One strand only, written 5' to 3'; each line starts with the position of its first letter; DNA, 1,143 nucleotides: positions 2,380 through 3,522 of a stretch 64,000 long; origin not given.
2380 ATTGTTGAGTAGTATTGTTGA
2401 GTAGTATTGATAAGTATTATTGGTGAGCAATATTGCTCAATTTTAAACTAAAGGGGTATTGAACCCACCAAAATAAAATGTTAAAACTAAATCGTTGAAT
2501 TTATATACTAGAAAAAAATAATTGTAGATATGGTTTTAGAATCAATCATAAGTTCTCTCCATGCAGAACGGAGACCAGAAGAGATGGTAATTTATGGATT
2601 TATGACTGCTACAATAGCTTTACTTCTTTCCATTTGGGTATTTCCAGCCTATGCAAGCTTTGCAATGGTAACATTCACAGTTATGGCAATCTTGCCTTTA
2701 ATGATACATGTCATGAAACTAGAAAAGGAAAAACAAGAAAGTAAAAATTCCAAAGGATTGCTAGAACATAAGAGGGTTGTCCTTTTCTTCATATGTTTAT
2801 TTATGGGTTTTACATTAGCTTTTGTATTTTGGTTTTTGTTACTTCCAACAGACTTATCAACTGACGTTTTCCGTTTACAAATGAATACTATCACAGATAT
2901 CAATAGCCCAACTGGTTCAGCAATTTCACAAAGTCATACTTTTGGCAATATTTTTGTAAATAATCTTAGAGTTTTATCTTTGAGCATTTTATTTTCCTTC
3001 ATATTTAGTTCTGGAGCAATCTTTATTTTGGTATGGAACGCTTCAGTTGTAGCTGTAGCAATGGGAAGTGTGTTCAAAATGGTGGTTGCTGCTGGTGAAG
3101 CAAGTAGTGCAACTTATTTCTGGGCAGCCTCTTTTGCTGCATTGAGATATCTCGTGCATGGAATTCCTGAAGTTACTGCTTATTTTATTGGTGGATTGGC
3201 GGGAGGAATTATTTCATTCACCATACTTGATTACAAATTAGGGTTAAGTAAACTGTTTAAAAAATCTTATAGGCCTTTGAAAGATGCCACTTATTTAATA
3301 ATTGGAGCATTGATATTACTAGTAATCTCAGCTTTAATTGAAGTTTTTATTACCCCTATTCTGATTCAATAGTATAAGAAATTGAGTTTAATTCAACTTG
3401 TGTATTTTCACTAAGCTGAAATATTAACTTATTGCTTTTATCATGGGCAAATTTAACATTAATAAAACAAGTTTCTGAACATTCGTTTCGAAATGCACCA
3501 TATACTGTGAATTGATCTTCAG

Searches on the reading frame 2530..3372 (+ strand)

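Call 10: search_protein_families(library=pfam, proteins=[window:2530-3372:+], max_evalue=0.001)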
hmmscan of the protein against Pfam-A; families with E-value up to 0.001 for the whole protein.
window:2530-3372:+ (280 aa): 1 family
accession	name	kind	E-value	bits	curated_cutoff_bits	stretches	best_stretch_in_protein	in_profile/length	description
PF01944.22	SpoIIM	-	3.7e-15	56.7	26.9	1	85-276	4-163/163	Stage II sporulation protein M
